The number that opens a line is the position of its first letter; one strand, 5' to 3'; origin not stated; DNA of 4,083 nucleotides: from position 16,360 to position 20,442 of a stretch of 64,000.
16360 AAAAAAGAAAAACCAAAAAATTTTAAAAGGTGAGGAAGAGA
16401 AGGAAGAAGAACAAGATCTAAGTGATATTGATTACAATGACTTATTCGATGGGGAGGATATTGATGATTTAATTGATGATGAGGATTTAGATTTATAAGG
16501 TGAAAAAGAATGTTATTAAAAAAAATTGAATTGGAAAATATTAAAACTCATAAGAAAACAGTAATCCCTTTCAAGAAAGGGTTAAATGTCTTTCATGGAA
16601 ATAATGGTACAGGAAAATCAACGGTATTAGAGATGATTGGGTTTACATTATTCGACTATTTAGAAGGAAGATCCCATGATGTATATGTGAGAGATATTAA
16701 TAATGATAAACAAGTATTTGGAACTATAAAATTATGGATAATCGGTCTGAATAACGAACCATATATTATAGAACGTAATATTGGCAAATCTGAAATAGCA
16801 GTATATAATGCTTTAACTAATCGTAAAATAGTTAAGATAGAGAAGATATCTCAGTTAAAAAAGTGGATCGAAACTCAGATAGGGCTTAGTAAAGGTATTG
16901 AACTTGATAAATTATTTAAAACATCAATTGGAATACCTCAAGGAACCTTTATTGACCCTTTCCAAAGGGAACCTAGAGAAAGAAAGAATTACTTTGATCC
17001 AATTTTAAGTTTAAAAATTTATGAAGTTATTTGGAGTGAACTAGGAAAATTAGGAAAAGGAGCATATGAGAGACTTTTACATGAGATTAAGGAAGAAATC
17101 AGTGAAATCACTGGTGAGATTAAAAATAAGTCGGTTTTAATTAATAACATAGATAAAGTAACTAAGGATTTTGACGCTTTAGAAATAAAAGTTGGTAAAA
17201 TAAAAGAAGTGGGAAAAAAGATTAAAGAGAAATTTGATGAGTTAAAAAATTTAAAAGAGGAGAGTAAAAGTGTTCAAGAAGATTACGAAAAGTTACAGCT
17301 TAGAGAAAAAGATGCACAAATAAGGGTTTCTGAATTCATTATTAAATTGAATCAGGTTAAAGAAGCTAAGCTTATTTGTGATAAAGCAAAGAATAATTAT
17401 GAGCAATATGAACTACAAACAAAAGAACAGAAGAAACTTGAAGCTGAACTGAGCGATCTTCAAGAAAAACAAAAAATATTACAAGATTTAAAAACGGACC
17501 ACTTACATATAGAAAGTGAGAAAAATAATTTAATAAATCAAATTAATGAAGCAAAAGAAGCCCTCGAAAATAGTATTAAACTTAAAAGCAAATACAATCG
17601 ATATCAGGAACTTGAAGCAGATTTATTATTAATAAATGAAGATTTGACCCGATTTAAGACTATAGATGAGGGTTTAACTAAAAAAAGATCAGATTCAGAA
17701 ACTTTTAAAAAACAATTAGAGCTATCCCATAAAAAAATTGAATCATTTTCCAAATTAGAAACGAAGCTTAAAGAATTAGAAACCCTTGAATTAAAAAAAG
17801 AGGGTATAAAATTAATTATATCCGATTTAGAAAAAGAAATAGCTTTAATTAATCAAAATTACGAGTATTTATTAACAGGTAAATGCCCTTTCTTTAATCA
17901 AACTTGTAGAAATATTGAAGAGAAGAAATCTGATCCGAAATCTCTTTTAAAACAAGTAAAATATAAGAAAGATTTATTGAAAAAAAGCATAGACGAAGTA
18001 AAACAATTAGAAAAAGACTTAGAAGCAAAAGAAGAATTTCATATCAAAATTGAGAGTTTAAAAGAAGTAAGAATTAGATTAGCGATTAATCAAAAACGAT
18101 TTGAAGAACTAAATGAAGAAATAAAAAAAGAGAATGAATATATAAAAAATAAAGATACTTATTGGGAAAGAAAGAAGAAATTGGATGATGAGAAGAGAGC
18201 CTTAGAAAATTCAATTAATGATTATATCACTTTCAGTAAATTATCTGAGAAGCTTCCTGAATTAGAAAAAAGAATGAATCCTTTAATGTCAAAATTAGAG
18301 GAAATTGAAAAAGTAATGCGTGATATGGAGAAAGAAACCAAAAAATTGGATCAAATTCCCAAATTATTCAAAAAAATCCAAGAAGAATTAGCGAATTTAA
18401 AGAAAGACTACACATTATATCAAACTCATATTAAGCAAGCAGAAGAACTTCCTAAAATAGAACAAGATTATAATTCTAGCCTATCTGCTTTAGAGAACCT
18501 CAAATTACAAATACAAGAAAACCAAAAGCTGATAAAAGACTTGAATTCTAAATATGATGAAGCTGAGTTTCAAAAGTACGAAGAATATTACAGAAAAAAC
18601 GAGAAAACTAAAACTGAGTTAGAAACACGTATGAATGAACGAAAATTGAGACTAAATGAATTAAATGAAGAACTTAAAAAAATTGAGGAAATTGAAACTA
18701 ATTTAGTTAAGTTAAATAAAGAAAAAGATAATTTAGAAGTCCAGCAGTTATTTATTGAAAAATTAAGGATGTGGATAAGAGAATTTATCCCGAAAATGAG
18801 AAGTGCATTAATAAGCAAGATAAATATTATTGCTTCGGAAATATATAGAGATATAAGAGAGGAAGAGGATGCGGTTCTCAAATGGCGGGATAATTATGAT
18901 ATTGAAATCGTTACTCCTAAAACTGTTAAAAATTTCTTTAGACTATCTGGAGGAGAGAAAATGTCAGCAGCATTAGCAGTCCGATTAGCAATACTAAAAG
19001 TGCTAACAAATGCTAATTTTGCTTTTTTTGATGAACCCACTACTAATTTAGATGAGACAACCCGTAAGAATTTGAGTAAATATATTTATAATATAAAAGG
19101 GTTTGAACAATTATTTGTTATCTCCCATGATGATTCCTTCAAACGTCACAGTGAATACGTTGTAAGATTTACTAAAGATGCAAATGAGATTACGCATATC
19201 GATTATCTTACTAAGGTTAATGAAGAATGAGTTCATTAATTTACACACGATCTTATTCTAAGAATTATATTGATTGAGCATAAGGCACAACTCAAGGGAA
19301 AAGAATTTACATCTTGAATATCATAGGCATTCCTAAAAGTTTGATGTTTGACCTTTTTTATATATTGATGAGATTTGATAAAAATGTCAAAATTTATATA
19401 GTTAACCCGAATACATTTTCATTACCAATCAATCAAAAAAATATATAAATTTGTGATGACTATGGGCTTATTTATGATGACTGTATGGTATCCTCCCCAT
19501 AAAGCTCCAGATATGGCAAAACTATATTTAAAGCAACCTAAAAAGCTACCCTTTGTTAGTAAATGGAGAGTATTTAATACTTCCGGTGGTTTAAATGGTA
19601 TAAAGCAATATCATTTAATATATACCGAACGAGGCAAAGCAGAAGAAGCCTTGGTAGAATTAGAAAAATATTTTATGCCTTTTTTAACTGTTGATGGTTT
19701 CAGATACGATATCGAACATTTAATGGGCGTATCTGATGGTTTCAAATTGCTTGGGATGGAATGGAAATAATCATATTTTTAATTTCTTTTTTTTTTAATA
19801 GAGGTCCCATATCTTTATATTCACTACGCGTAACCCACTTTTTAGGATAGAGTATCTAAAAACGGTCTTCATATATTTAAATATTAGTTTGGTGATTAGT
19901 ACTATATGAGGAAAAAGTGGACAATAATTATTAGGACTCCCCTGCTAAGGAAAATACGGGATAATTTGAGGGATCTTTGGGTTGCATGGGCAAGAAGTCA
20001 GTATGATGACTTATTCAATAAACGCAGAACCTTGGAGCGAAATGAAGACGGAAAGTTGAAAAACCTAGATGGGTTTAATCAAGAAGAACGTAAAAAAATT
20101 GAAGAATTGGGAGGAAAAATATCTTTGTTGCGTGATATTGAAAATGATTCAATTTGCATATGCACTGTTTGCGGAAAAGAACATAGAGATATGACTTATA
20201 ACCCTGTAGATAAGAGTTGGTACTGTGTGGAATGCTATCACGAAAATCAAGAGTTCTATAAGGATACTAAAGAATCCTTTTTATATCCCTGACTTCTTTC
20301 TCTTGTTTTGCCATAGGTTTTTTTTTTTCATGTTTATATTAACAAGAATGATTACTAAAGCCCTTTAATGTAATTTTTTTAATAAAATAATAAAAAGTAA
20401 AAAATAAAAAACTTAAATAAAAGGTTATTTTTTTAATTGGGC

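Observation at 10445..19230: Dna2-like nuclease-helicase in one tight operon with the canonical Mre11 and Rad50: a eukaryote-style end-resection module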

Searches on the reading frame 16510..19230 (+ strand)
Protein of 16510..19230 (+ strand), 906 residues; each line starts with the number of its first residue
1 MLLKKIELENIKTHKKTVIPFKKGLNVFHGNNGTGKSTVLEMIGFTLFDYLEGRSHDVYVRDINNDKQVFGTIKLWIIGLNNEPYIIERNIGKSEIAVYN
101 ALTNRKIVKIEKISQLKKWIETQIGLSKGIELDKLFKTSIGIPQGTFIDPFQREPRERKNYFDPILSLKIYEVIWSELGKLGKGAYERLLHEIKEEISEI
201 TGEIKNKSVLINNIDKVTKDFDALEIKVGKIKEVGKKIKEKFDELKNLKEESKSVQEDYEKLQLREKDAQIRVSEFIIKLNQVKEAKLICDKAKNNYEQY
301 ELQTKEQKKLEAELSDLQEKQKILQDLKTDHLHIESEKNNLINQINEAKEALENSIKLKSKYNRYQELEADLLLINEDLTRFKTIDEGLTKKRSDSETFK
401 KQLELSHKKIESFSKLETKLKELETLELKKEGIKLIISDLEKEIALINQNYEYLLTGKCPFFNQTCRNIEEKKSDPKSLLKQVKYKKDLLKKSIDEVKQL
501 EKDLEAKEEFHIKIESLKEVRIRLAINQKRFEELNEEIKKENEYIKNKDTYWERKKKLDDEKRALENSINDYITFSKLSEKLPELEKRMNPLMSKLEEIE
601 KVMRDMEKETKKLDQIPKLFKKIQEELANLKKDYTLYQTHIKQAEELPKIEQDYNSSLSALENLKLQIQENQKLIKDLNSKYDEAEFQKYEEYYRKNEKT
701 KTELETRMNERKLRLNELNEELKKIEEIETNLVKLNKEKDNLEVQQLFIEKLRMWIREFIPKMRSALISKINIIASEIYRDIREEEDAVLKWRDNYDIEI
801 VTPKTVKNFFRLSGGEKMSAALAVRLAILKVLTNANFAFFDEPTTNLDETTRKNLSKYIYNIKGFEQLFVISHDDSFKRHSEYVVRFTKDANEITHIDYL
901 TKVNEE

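Call 7: search_protein_families(library=pfam, proteins=[window:16510-19230:+], max_evalue=0.1)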
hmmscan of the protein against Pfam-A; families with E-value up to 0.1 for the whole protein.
window:16510-19230:+ (906 aa): 6 families
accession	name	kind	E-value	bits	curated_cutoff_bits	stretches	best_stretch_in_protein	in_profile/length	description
PF02463.25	SMC_N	-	4.7e-09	36.4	40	1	3-48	2-49/220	RecF/RecN/SMC N terminal domain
PF13476.12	AAA_23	-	0.0016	19.6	27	1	5-352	1-200/201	AAA domain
PF13558.12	SbcC_Walker_B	-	0.0018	18.9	27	1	803-858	24-87/90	SbcC/RAD50-like, Walker B motif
PF13555.12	AAA_29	-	0.0024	18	27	1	3-40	1-39/61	P-loop containing region of AAA domain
PF13304.12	AAA_21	-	0.0045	17.5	27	1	25-167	1-142/304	AAA domain, putative AbiEii toxin, Type IV TA system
PF06309.17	Torsin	-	0.03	14.9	27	0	2-48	32-78/127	Torsin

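Call 8: search_protein_families(library=padloc, proteins=[window:16510-19230:+], max_evalue=0.1)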
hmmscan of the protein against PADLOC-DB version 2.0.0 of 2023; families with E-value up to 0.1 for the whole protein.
window:16510-19230:+ (906 aa): 35 families (the best 25 are shown)
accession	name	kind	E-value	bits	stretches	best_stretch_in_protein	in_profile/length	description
PDLC03859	LmuB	-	3.5e-28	97.2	3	1-444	3-482/611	-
PDLC04135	mad3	-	1.4e-25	88.6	2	683-896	152-346/374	mads_3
PDLC03863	LmuB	-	4e-12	43.6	1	3-127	5-128/610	-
PDLC00298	PtuA1|PtuA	-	9.4e-11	39.4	1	1-67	1-66/423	AAA ATPase domain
PDLC02747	PbeC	-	1e-09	35.9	2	599-875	364-629/632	PbeC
PDLC03867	LmuB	-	1.6e-09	34.9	1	12-104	14-98/605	-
PDLC00278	PtuA1|PtuA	-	2.4e-09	35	1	1-65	1-65/436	AAA ATPase domain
PDLC00271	PtuA1|PtuA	-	1.1e-08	33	1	1-54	1-54/421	AAA ATPase domain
PDLC03868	LmuB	-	1.1e-08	31.9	2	528-753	185-420/1035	-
PDLC03865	LmuB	-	2e-08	30.9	1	3-782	3-782/1007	-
PDLC03862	LmuB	-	1.2e-07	28.5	1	15-101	19-98/643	-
PDLC02979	AriA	-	5.1e-07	27.8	1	1-432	1-301/373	-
PDLC02913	ATPase_I-A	-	6.4e-07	26.9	1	2-74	53-131/508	-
PDLC00299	PtuA1|PtuA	-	7e-07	26.6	1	2-69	54-127/535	AAA ATPase domain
PDLC00310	PtuA1|PtuA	-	8.1e-07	26.5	1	1-54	1-54/443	AAA ATPase domain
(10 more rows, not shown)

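Call 9: search_protein_families(library=ncbifam, proteins=[window:16510-19230:+], max_evalue=0.1)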
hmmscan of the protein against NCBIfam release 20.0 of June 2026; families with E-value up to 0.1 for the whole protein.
window:16510-19230:+ (906 aa): 42 families (the best 25 are shown)
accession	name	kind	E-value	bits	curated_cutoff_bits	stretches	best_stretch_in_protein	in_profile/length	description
NF003034.1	PRK03918.1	equivalog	2e-51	175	700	3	643-888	617-867/878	DNA double-strand break repair ATPase Rad50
NF041034.1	Rad50_Sulf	equivalog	3.3e-44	151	1000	1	1-891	1-861/872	DNA double-strand break repair ATPase Rad50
NF002572.0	PRK02224.1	equivalog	3.3e-28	98.5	1087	1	1-892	1-871/888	DNA double-strand break repair ATPase Rad50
NF002244.0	PRK01156.1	equivalog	7.2e-21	74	847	2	571-880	578-875/895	DNA double-strand break repair ATPase Rad50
NF045487.1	ASRP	equivalog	3e-20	72.4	300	2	643-863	360-583/593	archaea-specific SMC-related protein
TIGR02169.1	SMC_prok_A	equivalog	4.7e-18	64.3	729.4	3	3-47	2-47/1165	chromosome segregation protein SMC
NF041035.1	Rad50_Halo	equivalog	6.6e-17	61.2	1000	2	212-891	213-870/883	DNA double-strand break repair ATPase Rad50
NF053563.1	Rkd4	equivalog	1.9e-13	49.5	860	2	529-857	438-746/747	arcadin-4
TIGR02168.1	SMC_prok_B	equivalog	3.4e-09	35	567.35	3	523-774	701-958/1181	chromosome segregation protein SMC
TIGR00611.2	recf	equivalog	9.1e-09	34.9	172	2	3-46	1-44/339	DNA replication/repair protein RecF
NF000355.4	ribo_prot_ABC_F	equivalog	1.6e-08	33.9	380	1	805-877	111-176/499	ribosomal protection-like ABC-F family protein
TIGR02857.1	CydD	equivalog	8.2e-08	31.6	435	1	814-886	455-528/529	thiol reductant ABC exporter subunit CydD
NF040873.1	AztA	equivalog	1.7e-07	31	220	1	807-883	115-187/191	zinc ABC transporter ATP-binding protein AztA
NF045780.1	TrlF_fam_ATP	equivalog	1.7e-07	30.4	350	1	10-433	297-699/944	TrlF family AAA-like ATPase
TIGR00606.1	rad50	subfamily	3.1e-07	28.5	453.75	1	775-896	1161-1297/1311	DNA repair protein Rad50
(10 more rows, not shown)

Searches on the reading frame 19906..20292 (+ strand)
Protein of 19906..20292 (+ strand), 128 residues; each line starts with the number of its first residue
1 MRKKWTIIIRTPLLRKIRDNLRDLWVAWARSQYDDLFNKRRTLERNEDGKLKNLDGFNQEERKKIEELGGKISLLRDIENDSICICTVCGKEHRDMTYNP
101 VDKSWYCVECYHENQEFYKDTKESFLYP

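Call 20: search_protein_families(library=pfam, proteins=[window:19906-20292:+], max_evalue=0.01)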
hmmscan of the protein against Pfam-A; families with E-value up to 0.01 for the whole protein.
window:19906-20292:+ (128 aa): 1 family
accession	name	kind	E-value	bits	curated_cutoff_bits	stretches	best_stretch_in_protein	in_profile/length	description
PF14471.11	DUF4428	-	0.0029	17.9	27.8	0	85-122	1-38/51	Domain of unknown function (DUF4428)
